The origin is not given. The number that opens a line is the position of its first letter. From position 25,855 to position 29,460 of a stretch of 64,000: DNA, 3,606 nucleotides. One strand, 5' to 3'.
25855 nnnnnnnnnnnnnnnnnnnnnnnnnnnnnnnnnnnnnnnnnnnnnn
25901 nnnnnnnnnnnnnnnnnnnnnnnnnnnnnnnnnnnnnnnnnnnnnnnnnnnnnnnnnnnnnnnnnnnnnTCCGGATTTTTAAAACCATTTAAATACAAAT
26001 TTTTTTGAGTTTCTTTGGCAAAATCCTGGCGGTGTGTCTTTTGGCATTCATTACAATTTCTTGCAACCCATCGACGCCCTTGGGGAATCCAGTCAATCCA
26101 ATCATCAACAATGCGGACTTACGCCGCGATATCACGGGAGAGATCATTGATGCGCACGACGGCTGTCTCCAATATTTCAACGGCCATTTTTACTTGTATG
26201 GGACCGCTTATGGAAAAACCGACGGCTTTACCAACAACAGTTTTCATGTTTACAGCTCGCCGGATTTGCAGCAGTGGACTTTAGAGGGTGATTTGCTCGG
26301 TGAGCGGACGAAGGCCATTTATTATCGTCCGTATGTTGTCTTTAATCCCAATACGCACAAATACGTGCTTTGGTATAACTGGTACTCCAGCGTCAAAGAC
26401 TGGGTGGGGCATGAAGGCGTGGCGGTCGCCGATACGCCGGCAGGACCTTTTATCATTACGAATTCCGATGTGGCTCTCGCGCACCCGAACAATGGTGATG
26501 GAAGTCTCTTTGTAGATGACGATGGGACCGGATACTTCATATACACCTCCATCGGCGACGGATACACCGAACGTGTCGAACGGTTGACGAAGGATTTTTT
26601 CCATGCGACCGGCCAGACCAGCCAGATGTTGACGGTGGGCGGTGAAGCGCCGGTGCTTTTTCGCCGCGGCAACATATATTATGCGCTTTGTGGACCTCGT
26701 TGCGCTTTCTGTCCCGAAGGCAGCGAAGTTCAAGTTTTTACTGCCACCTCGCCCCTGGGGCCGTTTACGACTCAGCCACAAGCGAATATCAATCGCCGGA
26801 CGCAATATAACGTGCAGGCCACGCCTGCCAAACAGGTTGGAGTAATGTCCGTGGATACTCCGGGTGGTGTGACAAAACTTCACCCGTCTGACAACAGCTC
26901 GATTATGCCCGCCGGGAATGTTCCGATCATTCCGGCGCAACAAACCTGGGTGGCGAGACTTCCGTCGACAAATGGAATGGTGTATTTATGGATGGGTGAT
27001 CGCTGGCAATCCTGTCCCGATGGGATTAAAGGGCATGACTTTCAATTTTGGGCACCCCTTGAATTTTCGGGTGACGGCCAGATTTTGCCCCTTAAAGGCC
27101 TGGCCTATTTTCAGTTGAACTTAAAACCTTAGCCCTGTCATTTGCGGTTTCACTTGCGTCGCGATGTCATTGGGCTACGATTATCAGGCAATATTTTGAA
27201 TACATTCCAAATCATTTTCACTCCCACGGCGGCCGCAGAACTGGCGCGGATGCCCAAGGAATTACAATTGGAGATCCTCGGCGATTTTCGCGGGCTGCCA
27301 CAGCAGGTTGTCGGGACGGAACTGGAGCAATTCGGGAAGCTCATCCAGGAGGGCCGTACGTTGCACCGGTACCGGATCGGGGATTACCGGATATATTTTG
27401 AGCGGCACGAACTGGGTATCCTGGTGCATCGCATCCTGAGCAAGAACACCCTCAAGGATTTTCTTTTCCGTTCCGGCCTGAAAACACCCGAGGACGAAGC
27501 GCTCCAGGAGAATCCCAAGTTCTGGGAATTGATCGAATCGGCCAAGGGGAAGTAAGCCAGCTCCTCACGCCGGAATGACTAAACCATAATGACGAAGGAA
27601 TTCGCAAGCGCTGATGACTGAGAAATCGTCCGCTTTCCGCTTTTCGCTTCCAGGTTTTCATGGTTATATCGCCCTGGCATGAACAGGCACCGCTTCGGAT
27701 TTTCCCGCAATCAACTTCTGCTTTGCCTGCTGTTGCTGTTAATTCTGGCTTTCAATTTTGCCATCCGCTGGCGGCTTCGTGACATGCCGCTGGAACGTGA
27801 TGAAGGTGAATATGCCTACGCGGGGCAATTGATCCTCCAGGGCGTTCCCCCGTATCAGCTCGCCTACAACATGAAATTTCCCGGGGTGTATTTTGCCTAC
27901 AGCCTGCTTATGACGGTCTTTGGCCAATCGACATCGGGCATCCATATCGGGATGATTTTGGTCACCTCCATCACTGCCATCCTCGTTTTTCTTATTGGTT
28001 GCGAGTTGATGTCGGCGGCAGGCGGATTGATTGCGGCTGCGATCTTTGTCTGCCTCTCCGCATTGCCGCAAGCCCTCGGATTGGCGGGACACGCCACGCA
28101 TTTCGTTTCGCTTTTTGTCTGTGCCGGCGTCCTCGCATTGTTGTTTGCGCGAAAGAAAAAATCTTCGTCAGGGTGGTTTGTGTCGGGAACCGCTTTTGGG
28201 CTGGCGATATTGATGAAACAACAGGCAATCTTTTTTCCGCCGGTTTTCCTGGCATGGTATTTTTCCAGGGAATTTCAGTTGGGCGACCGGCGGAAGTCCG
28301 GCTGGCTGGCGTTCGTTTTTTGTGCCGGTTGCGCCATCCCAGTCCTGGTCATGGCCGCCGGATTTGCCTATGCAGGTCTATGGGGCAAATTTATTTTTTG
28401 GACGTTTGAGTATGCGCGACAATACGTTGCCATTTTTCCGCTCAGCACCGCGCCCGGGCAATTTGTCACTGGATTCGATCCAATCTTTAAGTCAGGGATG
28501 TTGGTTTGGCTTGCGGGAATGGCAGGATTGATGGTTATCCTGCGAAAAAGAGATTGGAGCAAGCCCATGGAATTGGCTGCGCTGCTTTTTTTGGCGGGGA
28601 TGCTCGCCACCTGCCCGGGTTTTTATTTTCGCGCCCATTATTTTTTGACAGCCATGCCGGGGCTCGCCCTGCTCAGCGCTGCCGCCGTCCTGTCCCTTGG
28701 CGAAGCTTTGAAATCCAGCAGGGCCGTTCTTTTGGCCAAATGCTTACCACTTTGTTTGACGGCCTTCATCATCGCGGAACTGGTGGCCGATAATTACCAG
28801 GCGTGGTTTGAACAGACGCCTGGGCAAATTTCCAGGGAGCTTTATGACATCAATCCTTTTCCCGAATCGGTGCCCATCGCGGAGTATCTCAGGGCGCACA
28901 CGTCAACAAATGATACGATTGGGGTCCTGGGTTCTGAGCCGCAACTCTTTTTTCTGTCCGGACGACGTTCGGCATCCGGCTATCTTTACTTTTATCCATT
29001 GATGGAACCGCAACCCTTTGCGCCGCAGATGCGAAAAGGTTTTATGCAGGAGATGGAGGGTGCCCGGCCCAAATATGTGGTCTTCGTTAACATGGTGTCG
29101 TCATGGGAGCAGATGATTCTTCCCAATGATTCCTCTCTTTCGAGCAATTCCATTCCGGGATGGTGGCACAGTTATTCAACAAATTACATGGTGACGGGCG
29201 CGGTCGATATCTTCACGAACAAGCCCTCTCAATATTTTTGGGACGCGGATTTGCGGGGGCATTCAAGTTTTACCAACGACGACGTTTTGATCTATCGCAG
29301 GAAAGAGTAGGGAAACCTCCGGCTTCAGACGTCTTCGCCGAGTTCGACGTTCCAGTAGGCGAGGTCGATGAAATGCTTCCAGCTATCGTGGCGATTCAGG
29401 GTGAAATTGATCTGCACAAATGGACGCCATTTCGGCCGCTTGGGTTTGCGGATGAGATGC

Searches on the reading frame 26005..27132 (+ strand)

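Call 75: search_protein_families(library=pfam, proteins=[window:26005-27132:+], max_evalue=0.0001)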
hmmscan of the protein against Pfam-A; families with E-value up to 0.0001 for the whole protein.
window:26005-27132:+ (375 aa): 1 family
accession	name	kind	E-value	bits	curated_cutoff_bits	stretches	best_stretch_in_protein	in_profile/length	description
PF04616.20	Glyco_hydro_43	-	1.3e-17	64.5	32.2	1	51-270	11-237/288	Glycosyl hydrolases family 43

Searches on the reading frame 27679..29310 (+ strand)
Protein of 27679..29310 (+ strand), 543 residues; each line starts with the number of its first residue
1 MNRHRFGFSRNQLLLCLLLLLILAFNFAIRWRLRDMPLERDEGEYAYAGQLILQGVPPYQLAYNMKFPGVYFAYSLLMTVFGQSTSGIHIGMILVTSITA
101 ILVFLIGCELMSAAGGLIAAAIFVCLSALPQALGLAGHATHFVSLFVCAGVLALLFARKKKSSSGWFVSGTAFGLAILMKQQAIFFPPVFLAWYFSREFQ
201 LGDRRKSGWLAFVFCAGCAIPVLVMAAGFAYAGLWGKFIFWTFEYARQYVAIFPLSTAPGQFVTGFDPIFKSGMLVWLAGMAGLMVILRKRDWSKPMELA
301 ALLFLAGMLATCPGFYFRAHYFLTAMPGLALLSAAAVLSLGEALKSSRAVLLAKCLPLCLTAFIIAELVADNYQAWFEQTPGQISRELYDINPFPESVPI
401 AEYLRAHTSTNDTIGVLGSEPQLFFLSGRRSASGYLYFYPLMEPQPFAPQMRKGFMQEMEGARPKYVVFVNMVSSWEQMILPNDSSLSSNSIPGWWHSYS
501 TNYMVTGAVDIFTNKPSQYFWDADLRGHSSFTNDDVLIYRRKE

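Call 20: search_protein_families(library=pfam, proteins=[window:27679-29310:+], max_evalue=0.001)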
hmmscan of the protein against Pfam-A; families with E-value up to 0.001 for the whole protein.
window:27679-29310:+ (543 aa): 1 family
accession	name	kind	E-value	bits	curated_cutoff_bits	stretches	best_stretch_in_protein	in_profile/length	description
PF13231.12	PMT_2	-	2.2e-13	51.1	26.1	1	68-223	4-158/160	Dolichyl-phosphate-mannose-protein mannosyltransferase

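Call 36: search_solved_structures(query=window:27679-29310:+, max_evalue=1, show_alignments=2)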
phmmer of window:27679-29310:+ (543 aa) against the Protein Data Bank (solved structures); distinct sequences matched with E-value up to 1: 188 (the best 60 are shown).
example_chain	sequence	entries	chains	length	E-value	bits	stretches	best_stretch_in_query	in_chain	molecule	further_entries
9xtu_E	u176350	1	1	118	0.00036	22.4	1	361-419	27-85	N34 Fab-L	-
9wph_L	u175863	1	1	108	0.00077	21.3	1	361-420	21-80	pO18-10 VL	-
8y3q_G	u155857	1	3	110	0.002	19.9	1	361-410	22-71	Light chain of F11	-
9mth_J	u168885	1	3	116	0.0022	19.8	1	361-420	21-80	Light chain of Fab from porcine antibody 14-8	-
9mtj_J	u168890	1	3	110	0.0023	19.7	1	361-406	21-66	Light chain of Fab from porcine antibody 15-5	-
8y3p_L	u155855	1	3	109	0.0023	19.7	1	363-400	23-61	Light chain of C9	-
9mtm_J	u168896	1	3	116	0.0026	19.5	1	361-401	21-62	Light chain of Fab from porcine antibody 24-1G28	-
8y0q_L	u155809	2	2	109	0.0032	19.2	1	361-406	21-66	pOA2 VL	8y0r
9xtu_L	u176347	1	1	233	0.0038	19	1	346-400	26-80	C62 Fab-L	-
9mtl_J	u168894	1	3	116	0.0042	18.8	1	361-401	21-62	Light chain of Fab from porcine antibody 24-1G23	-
8vur_L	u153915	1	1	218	0.0048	18.6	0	368-403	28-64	003-102 Light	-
9mtk_J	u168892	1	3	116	0.0078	18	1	361-400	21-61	Light chain of Fab from porcine antibody 24-1G17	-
5gs1_A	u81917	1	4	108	0.0083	17.9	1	366-425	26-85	light chain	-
9jii_L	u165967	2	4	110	0.011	17.5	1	368-420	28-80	C158 Fab light chain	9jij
5grv_K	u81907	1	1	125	0.012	17.4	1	366-425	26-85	homo-specific diabody light chain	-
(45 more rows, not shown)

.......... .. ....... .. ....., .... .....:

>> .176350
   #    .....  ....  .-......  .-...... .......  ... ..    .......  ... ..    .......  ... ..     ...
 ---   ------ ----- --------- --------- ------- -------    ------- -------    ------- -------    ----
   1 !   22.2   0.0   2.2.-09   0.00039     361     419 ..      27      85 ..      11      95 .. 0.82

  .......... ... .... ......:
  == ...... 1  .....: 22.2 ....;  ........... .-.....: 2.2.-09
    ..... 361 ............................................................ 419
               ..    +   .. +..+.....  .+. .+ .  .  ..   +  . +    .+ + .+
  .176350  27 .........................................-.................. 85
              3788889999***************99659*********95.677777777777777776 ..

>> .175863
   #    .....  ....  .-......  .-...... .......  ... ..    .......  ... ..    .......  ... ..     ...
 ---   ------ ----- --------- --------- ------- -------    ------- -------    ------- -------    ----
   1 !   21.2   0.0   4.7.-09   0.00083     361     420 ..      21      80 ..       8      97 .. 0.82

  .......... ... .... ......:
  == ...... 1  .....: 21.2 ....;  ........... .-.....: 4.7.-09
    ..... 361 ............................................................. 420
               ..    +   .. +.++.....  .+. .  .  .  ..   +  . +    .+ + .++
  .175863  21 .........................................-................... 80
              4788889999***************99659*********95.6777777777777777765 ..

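Call 56: find_homologous_proteins(query=window:27679-29310:+, max_evalue=1e-10)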
Query window:27679-29310:+ (543 aa): 5337 proteins with E <= 1e-10 among 8000 candidates; the best 120 are listed.
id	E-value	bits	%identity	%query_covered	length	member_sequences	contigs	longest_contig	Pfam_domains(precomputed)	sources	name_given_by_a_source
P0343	0.0e+0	1236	100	100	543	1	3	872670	PF13231.13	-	-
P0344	8.7e-280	947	77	100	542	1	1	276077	PF13231.13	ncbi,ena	-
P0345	9.9e-253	858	70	98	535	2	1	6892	PF13231.13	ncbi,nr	ncbi:MAG TPA: glycosyltransferase family 39 protein [Verrucomicrobiae bacterium]|nr:glycosyltransfer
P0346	2.7e-252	856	69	100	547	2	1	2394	PF13231.13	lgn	-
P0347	7.3e-233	792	65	99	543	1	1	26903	PF13231.13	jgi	jgi:hypothetical protein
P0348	5.2e-227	773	65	95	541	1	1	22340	PF13231.13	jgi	jgi:4-amino-4-deoxy-L-arabinose transferase-like glycosyltransferase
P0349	2.4e-224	764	64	99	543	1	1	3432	PF13231.13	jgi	jgi:hypothetical protein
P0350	6.1e-220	749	63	97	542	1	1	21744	PF13231.13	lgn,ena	-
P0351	2.0e-218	744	62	100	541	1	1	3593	PF13231.13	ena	-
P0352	5.5e-216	736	62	98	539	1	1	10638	PF13231.13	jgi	jgi:Dolichyl-phosphate-mannose-protein mannosyltransferase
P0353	2.2e-215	734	61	100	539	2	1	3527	PF13231.13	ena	-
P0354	3.6e-215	734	61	99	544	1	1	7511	PF13231.13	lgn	-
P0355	7.7e-213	726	59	99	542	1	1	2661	PF13231.13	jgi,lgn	jgi:hypothetical protein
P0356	8.7e-213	726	61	99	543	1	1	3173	PF13231.13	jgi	jgi:hypothetical protein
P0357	7.0e-211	720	61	99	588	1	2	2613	PF13231.13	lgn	-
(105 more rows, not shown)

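Call 59: search_solved_structures(query=A3, max_evalue=0.01, show_alignments=2)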
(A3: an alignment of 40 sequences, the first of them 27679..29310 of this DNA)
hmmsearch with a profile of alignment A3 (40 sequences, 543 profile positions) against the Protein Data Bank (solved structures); distinct sequences matched with E-value up to 0.01: 0.
